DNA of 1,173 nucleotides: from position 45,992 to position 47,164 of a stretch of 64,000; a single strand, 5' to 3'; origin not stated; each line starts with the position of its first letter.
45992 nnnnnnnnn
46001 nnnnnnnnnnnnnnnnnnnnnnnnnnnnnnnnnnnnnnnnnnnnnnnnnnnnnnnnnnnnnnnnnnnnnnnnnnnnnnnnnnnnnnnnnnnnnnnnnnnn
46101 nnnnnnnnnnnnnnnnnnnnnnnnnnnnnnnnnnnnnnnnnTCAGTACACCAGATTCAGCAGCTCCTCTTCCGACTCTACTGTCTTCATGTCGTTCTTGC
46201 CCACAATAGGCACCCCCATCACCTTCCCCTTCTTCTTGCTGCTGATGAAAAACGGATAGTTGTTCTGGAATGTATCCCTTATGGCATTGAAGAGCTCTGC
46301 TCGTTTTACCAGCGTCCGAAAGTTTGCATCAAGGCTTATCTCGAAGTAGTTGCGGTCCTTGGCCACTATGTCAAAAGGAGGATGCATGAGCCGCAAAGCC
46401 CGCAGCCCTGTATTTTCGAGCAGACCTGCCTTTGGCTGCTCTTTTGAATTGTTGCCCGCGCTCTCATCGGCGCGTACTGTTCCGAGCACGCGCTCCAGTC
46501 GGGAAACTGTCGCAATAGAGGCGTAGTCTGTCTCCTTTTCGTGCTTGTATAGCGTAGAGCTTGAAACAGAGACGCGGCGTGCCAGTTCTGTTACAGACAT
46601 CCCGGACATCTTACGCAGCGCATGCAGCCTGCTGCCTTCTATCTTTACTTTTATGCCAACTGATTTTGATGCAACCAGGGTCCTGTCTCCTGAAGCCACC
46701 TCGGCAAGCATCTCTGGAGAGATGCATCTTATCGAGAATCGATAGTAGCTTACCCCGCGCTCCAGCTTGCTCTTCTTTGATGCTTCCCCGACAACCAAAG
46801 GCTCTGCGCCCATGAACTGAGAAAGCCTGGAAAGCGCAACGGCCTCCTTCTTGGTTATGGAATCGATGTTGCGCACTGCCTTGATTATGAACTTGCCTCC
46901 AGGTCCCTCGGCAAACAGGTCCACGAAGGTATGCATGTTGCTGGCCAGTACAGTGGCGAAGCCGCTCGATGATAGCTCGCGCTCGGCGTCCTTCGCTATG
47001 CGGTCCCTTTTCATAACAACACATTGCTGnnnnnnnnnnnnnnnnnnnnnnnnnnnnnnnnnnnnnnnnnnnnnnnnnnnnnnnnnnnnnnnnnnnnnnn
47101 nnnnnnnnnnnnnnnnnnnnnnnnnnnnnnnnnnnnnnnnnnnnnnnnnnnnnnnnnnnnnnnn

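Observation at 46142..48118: Phage-type DUF5664 NTP-pyrophosphohydrolase, SAM-methyltransferase and HTH regulator operon next to tRNA-Glu and the dTTP genes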

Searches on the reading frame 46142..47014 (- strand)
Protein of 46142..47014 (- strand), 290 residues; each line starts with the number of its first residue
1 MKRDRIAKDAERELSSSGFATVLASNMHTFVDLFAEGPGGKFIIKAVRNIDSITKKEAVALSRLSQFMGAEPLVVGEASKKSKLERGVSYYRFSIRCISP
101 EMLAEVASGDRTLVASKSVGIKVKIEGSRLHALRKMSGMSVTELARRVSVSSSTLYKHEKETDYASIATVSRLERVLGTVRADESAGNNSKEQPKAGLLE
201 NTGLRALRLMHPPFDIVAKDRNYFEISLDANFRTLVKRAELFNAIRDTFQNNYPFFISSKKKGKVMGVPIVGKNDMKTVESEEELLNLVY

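Call 3: search_protein_families(library=pfam, proteins=[window:46142-47014:-], max_evalue=0.1)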
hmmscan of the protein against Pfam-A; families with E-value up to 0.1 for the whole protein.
window:46142-47014:- (290 aa): 17 families
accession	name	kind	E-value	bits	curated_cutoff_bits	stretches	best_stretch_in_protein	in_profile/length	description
PF13560.12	HTH_31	-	6.1e-08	33.3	27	1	127-183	3-60/64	Helix-turn-helix domain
PF01381.28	HTH_3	-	1.2e-07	32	23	1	130-183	1-53/55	Helix-turn-helix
PF12844.13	HTH_19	-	0.00014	22.2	30.2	1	127-172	1-46/64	Helix-turn-helix domain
PF13443.12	HTH_26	-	0.00043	20.9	22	1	129-178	1-51/63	Cro/C1-type HTH DNA-binding domain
PF02796.21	HTH_7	-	0.0014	19.2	23.8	1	137-157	20-40/45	Helix-turn-helix domain of resolvase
PF12840.13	HTH_20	-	0.0015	18.9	27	1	130-158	10-38/51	Helix-turn-helix domain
PF13384.12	HTH_23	-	0.0017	18.6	24.6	1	129-157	7-36/50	Homeodomain-like domain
PF00440.29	TetR_N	-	0.01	16.1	24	1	129-158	7-36/47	Bacterial regulatory proteins, tetR family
PF07638.17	Sigma70_ECF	-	0.016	15.6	21.1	1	125-157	138-170/185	ECF sigma factor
PF05225.22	HTH_psq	-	0.027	14.6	20.4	1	136-161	13-39/45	helix-turn-helix, Psq domain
PF15978.11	TnsD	-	0.028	13.9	32.4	1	117-163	181-224/355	Tn7-like transposition protein D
PF01527.26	HTH_Tnp_1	-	0.03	15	24.1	1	132-162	15-47/75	Transposase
PF13518.12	HTH_28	-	0.039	14.5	25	1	133-160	6-34/52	Helix-turn-helix domain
PF13412.12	HTH_24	-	0.039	14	21.9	1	131-158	10-37/48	Winged helix-turn-helix DNA-binding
PF08279.18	HTH_11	-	0.059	13.7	25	0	133-158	9-35/55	HTH domain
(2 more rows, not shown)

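Call 4: search_protein_families(library=ncbifam, proteins=[window:46142-47014:-], max_evalue=0.1)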
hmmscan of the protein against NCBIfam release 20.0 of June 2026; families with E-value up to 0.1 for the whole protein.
window:46142-47014:- (290 aa): 10 families
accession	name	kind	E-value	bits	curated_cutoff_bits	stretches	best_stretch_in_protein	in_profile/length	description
NF003162.0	PRK04140.1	equivalog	4e-46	157.5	263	1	1-289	1-309/317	transcriptional regulator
NF052239.1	antitox_spr1629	equivalog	0.00061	19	335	1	127-177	4-54/377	spr1629 family repressor/antitoxin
TIGR03070.1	couple_hipB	subfamily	0.00077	19.4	71.65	1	127-179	4-56/58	type II toxin-antitoxin system Y4mF family antitoxin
TIGR00270.2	TIGR00270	equivalog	0.00089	19.1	110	1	130-186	80-136/159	multiprotein bridging factor aMBF1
NF041951.1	phage_RstR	subfamily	0.0013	18.9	80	1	128-196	5-72/108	RstR family transcriptional repressor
TIGR02612.1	mob_myst_A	hypoth_equivalog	0.011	15.6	122.6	1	110-162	10-62/150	mobile mystery protein A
NF007271.0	PRK09726.1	equivalog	0.013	15.4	79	1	130-180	17-67/88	type II toxin-antitoxin system antitoxin HipB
NF006015.0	PRK08154.1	subfamily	0.037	13.2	204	1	127-180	32-85/314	anaerobic benzoate catabolism transcriptional regulator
NF008402.0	PRK11202.1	equivalog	0.039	13.6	151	0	128-167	22-61/211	HTH-type transcriptional repressor FabR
NF038139.1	Reg_Aceta_RamB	equivalog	0.087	11.4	700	0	127-178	4-55/465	acetate metabolism transcriptional regulator RamB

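Call 37: search_protein_families(library=padloc, proteins=[window:46142-47014:-], max_evalue=0.01)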
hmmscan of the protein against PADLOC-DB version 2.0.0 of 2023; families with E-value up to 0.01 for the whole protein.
window:46142-47014:- (290 aa): 13 families
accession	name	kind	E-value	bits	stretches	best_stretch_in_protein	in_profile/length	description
PDLC04142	capH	-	5.4e-06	25.4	1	125-200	6-74/103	capH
PDLC03951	RmrA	-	8.9e-06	22.9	1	125-179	8-62/400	-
PDLC03955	RmrA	-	3.4e-05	21.2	1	116-188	11-83/371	-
PDLC03949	RmrA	-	6.8e-05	19.9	1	126-179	3-56/363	-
PDLC00242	LmuA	-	9.2e-05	19.6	1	99-185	215-298/388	DUF4297 domain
PDLC03944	RmrA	-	0.0001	19.5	1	122-178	3-59/384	-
PDLC03945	RmrA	-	0.00011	19.5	1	127-176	4-53/394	-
PDLC02926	HTH_VI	-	0.00015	20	1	129-175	5-51/92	-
PDLC03954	RmrA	-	0.00049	17.1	1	124-177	9-62/380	-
PDLC00260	LmuB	-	0.00059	16.9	1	103-185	219-298/388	DUF4297 domain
PDLC03946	RmrA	-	0.0041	13.9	1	127-178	4-55/357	-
PDLC04133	mad1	-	0.0042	15.3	0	134-161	1-28/60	mads_1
PDLC01044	Csa3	-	0.0051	14.7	1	90-160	102-171/194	Type I-A associated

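Call 84: search_protein_families(library=phrogs, proteins=[window:46142-47014:-], max_evalue=0.001)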
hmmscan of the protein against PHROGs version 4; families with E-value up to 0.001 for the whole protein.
window:46142-47014:- (290 aa): 9 families
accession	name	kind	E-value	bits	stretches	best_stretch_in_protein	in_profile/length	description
phrog_7241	-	transcription regulation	5.3e-07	30.7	1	104-179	41-115/122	transcriptional regulator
phrog_5823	-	transcription regulation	5.6e-07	30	1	127-185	8-67/404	transcriptional regulator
phrog_3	-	transcription regulation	9e-07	30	1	121-213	84-168/430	transcriptional repressor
phrog_2439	-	transcription regulation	3.3e-06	27.2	1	123-178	5-60/367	transcriptional regulator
phrog_8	-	transcription regulation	1.2e-05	25.9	1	127-179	78-130/346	transcriptional regulator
phrog_1373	-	transcription regulation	1.9e-05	25.7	1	130-178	68-116/166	transcriptional regulator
phrog_2328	-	transcription regulation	7.9e-05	23.4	1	127-181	17-71/128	transcriptional repressor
phrog_9103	-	transcription regulation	0.00011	23.2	1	122-179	5-62/78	transcriptional repressor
phrog_2967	-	transcription regulation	0.00015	22.4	1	124-192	9-77/225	transcriptional regulator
